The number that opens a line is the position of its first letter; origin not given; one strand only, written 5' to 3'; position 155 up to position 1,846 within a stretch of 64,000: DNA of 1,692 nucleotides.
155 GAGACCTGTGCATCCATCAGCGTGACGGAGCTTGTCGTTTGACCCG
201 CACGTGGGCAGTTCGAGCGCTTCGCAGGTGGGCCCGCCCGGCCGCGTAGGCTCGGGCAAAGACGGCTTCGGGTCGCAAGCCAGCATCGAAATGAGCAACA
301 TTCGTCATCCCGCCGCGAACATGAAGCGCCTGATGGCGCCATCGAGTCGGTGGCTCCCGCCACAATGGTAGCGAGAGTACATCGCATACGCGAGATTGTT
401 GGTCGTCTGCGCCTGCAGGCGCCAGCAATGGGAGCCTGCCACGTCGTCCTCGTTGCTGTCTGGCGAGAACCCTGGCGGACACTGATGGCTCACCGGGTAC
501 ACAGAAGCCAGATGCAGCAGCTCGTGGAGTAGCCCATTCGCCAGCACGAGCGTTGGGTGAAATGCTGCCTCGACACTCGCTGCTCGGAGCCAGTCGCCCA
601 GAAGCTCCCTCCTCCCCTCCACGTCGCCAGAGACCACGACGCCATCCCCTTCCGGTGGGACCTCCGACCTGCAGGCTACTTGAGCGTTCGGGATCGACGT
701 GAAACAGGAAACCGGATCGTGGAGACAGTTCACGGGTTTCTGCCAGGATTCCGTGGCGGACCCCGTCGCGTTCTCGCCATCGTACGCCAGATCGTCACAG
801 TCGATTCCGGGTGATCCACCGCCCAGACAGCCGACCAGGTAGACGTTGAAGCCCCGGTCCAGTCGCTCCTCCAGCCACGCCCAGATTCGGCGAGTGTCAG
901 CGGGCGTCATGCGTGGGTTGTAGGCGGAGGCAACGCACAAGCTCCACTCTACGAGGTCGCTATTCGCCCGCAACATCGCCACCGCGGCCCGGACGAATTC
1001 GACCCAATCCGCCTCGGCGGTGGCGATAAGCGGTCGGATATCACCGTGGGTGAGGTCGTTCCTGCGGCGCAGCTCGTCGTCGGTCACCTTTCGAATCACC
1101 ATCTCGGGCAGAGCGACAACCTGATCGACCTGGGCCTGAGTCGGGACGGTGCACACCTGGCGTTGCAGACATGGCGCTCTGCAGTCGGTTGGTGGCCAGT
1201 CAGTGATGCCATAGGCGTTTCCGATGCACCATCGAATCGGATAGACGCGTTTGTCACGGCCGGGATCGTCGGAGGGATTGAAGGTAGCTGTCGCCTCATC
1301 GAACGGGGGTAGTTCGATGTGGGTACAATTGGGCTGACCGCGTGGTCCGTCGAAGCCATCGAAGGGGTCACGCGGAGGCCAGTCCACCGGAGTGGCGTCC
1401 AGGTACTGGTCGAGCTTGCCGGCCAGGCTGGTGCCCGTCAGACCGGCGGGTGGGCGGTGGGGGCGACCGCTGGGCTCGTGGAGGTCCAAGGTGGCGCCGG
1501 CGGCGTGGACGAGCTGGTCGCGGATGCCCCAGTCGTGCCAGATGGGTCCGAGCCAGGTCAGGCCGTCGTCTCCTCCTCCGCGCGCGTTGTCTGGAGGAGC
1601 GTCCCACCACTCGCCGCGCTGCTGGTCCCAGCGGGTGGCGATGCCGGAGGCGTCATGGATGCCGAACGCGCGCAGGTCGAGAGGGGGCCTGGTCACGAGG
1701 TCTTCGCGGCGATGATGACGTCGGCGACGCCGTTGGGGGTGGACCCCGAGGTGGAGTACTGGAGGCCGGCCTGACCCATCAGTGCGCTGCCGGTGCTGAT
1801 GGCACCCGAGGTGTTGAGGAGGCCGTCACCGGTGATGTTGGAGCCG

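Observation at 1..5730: Diverged tandem duplication of a three-gene cassette: 248-aa hypothetical, protein with a C-terminal HExxH domain, and Cys-rich lipoprotein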

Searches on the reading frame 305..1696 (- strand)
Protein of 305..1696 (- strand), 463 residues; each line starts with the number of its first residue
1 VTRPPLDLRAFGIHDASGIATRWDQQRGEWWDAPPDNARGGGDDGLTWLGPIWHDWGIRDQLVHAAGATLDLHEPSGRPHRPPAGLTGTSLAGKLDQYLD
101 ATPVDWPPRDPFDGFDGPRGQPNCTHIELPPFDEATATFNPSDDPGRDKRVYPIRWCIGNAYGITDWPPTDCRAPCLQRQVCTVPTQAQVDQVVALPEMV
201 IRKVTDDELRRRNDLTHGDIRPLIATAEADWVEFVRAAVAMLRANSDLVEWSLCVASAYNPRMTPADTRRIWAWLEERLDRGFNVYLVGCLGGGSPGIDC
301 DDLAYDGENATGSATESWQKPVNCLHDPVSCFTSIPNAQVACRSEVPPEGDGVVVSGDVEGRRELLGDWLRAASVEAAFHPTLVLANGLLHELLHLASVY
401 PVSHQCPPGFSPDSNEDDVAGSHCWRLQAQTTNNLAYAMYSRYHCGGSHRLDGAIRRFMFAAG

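Call 3: search_protein_families(library=pfam, proteins=[window:305-1696:-], max_evalue=1)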
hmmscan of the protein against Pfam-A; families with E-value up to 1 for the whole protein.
window:305-1696:- (463 aa): 0 families

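Call 7: search_protein_families(library=ncbifam, proteins=[window:305-1696:-], max_evalue=1)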
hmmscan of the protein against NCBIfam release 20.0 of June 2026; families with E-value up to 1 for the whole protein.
window:305-1696:- (463 aa): 0 families
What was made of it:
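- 305..1696 (-): B1: 463-aa protein carrying HExxH, 14 Cys, no signal peptide. No Pfam or NCBIfam hit (calls 3, 7).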

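Call 12: find_homologous_proteins(query=window:305-1696:-)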
Query window:305-1696:- (463 aa): 3 proteins with E <= 0.001 among 8000 candidates.
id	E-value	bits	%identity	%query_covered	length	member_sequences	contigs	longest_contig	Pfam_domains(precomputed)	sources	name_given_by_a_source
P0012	0.0e+0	1112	100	100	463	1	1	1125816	-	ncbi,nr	ncbi:MAG: hypothetical protein H6735_01335 [Alphaproteobacteria bacterium]|nr:hypothetical protein [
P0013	1.0e-175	603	61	100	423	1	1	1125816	-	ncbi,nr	ncbi:MAG: hypothetical protein H6735_01355 [Alphaproteobacteria bacterium]|nr:hypothetical protein [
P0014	3.1e-102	361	43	100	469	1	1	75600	-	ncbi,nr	ncbi:MAG: hypothetical protein H6738_18015 [Alphaproteobacteria bacterium]|nr:hypothetical protein [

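Call 35: find_encoding_contigs(protein=P0012, flank=10000, max_places=3)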
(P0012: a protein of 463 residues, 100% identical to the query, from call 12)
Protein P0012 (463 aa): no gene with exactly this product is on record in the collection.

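Call 37: predict_structure(alignment_id=A2)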
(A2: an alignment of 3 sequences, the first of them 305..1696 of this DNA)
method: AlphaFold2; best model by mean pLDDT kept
length: 463 residues; sequences in the alignment: 3
mean_pLDDT: 29.1   pTM: 0.28
mean pLDDT of the five models: 29.1, 29.0, 27.8, 26.9, 25.9
residues with pLDDT >= 90: 0; 70-90: 0; 50-70: 3; < 50: 460
segments of 3 or more residues with pLDDT < 50: 1-268, 274-463
pLDDT, mean of each block of 10 residues (from residue 1): 27 28 36 29 24 23 23 22 23 24 24 25 22 22 27 27 29 27 30 28 28 27 30 47 46 42 45 47 30 23 24 21 21 22 23 31 39 36 45 40 28 29 26 26 23 24 21
secondary structure, 60 per line:
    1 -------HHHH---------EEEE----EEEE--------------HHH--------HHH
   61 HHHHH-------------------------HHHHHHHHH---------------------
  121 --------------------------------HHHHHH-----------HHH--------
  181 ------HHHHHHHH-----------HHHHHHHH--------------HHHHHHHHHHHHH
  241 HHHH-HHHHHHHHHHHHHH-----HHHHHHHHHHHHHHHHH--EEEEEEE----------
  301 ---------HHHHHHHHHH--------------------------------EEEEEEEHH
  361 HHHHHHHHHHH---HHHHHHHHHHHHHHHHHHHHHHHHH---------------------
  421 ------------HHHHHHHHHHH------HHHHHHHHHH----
elements in order: H8-11 E21-24 E29-32 H58-65 H91-99 H153-158 H187-194 H206-213 H228-244 H246-259 H265-281 E284-290 H310-319 E352-358 H359-371 H375-399 H433-443 H450-459
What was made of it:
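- On Zincin-type metallopeptidase: The AlphaFold model was unusable (pLDDT 29, call 37).
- The third metal ligand of B is not identifiable, and the B model failed (pLDDT 29, call 37), so even hydrolase activity is inferred from a five-residue motif.
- Tried and rejected: It was predicted from a 3-sequence alignment and was unusable (pLDDT 29, call 37).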

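Call 48: search_solved_structures(query=A3, max_evalue=10, show_alignments=3)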
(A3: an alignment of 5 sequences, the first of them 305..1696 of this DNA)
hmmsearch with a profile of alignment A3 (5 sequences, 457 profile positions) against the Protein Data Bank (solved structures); distinct sequences matched with E-value up to 10: 0.

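Call 50: search_protein_families(library=phrogs, proteins=[window:305-1696:-], max_evalue=1)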
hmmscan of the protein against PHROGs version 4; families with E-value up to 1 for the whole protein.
window:305-1696:- (463 aa): 1 family
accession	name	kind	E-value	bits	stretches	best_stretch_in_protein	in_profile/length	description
phrog_22972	-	unknown function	0.3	12.3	1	260-283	38-61/106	-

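Call 51: search_protein_families(library=padloc, proteins=[window:305-1696:-], max_evalue=1)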
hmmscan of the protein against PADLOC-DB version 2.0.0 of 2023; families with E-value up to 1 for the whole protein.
window:305-1696:- (463 aa): 0 families

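Call 52: search_protein_representatives(alignment_id=A2)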
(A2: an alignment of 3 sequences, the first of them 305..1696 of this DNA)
Query: 3 sequences, 461 profile positions. Proteins with E-value up to 0.001 (for the whole library): 27; up to 1e-10: 6; up to 1e-30: 2. The best 27 are listed.
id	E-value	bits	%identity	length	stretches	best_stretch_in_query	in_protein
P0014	4.8e-242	820.1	-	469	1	1-461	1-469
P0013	4.1e-237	803.8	-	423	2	83-461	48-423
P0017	1.9e-28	116.0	-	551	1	103-445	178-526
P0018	1.9e-18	83.0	-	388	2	150-291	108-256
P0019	2.5e-13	66.1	-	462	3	104-255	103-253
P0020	7.0e-12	61.3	-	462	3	222-259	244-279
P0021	4.5e-09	52.1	-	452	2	150-288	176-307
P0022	6.6e-09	51.5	-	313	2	155-259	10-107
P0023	4.3e-08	48.8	-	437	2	366-449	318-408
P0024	5.1e-08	48.6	-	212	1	118-244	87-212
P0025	9.5e-08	47.7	-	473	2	152-259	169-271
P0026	1.2e-07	47.4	-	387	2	160-261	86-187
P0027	2.2e-07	46.5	-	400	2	363-447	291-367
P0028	3.3e-07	45.9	-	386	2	147-256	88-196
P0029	6.8e-07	44.9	-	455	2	148-262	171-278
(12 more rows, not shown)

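Call 55: search_solved_structures(query=A4, max_evalue=10, show_alignments=3)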
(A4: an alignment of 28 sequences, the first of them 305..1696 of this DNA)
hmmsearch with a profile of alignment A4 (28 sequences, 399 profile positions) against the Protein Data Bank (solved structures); distinct sequences matched with E-value up to 10: 0.

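Call 56: search_protein_families(library=pfam, alignment_id=A4, max_evalue=1)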
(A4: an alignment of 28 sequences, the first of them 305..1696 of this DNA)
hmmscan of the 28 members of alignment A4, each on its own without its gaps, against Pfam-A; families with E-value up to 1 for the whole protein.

A. member 1, window:305-1696:- (463 aa): 0 families

B. families by the number of members that match (of 28 scanned): 6 families
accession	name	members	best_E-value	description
PF08325.16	WLM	1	0.039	WLM domain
PF23969.1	DUF7296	1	0.049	Domain of unknown function (DUF7296)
PF25382.1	PH_CERK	1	0.058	Ceramide kinase PH domain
PF17413.7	VirB7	1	0.16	Outer membrane lipoprotein virB7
PF23234.1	WH4_Lhr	1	0.17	Large helicase-related protein, winged-helix domain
PF14521.12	Aspzincin_M35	1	0.25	Lysine-specific metallo-endopeptidase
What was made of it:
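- On Polymorphic toxin system: No Pfam, NCBIfam or PADLOC domain in A or B (calls 3, 7, 51, 56).
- On Zincin-type metallopeptidase: Only isolated sub-threshold hits: WLM at E = 0.039 and Aspzincin_M35 at E = 0.25, each in 1 of 28 members (call 56).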

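Call 57: find_encoding_contigs(protein=P0017, flank=6000, max_places=3)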
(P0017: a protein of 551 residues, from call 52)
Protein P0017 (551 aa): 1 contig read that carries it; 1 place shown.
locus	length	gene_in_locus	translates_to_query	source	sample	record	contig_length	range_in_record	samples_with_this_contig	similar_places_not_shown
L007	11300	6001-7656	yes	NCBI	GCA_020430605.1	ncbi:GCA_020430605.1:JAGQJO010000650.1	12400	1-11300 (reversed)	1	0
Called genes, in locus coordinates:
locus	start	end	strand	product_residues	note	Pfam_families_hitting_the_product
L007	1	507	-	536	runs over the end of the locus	PF03412:Peptidase_C39, PF00664:ABC_membrane, PF00005:ABC_tran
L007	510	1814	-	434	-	-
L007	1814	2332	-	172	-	PF00027:cNMP_binding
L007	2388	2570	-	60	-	-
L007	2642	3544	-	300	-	PF14226:DIOX_N, PF03171:2OG-FeII_Oxy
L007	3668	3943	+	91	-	-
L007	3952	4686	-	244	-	-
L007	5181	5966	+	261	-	-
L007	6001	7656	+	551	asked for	-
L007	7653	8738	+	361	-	-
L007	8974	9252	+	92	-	-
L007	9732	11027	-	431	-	PF07804:HipA_C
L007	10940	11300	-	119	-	?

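Call 63: find_related_loci(query=A5, collection=metagenome_contigs, flank=8000)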
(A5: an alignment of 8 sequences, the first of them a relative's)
Query A5 (386 aa) in metagenome_contigs; peptide patterns used: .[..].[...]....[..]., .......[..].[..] (x = any residue, [..] = any of these).
472 stretches matched a pattern; 7 encode a relative of the query (tblastn E <= 1e-3); 7 distinct loci.
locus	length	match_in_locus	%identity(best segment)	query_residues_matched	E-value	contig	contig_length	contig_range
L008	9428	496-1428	37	77-386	1e-62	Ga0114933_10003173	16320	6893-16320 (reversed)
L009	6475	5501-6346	39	69-365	6e-56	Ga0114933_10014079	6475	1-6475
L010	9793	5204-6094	38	78-385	2e-53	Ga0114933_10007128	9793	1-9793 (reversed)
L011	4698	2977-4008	32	39-384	2e-44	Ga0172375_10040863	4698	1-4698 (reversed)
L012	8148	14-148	60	342-385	1e-11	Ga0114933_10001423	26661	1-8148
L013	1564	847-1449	24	119-365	7e-12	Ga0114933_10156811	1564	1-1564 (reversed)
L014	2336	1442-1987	25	175-378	2e-7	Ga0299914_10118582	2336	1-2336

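Call 92: search_protein_families(library=ncbifam, proteins=[L007:7653-8735:+, L008:1431-2006:+, L007:5181-5963:+, L010:4599-4991:+, P0017, P0028, P0021], max_evalue=1)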
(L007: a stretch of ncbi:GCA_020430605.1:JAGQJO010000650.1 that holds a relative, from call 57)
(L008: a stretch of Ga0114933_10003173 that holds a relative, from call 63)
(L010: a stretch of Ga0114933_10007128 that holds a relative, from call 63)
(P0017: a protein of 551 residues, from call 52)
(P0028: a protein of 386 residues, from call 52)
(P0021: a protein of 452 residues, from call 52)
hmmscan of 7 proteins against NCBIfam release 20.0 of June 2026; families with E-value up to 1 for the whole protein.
L007:7653-8735:+ (361 aa): 3 families
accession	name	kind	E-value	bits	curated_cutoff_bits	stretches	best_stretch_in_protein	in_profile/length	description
NF045523.1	MXAN_5453_fam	exception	0.043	12.3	500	1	305-352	493-542/544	MXAN_5453 family MXYO-CTERM-anchored protein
TIGR03382.1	GC_trans_RRR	domain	0.19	12.4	15.85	1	327-351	1-26/27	MYXO-CTERM sorting domain-containing protein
TIGR03901.2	MYXO-CTERM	domain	0.21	12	20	1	326-351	4-33/34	MYXO-CTERM sorting domain-containing protein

L008:1431-2006:+ (192 aa): 3 families
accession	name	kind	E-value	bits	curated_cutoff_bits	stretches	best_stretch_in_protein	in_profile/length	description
NF041938.1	RSIGE_not_HEIGH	exception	0.00066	19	375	1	134-185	272-323/325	MYXO-CTERM-anchored inactivated metalloprotease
TIGR03382.1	GC_trans_RRR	domain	0.00071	20.1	15.85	1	160-185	1-27/27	MYXO-CTERM sorting domain-containing protein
TIGR03901.2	MYXO-CTERM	domain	0.0068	16.8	20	1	160-185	5-32/34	MYXO-CTERM sorting domain-containing protein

L007:5181-5963:+ (261 aa): 0 families

L010:4599-4991:+ (131 aa): 0 families

P0017 (551 aa): 0 families

P0028 (386 aa): 0 families

P0021 (452 aa): 0 families
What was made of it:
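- On MYXO-CTERM / GC_trans_RRR sorted surface protein (C of some loci): L008 C scores 20.1 bits on TIGR03382 against a cut-off of 15.85 (call 92).
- There is a GC_trans_RRR/MYXO-CTERM tail in L008 (20.1 bits against a cut-off of 15.85, call 92).
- Tried and rejected: Pfam, NCBIfam, PHROGs and PADLOC scans of A, B and C and of distant relatives gave nothing significant (calls 3, 7, 50, 51, 56, 92).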

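Call 99: find_encoding_contigs(protein=P0026, flank=8000, max_places=3)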
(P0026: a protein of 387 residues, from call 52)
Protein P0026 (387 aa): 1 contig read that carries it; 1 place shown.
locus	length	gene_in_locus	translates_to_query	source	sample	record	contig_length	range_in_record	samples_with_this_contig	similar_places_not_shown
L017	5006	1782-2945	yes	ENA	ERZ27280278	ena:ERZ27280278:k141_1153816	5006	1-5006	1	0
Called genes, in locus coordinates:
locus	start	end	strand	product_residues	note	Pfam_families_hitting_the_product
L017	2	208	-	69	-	?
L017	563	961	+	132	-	-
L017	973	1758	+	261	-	-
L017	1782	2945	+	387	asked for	-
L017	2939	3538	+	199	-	-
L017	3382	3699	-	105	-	-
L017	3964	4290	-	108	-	-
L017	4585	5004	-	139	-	?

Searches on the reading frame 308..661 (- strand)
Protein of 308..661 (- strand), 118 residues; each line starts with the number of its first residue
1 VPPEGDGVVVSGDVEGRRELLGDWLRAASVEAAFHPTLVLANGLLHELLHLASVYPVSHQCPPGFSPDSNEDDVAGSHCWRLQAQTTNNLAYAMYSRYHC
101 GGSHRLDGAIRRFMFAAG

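Call 86: search_solved_structures(query=A7, max_evalue=10, show_alignments=3)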
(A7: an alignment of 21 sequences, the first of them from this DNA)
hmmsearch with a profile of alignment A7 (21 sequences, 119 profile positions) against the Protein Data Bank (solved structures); distinct sequences matched with E-value up to 10: 0.
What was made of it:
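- On Zincin-type metallopeptidase: Profiles found no PDB sequence at E up to 10 (calls 48, 55, 86).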
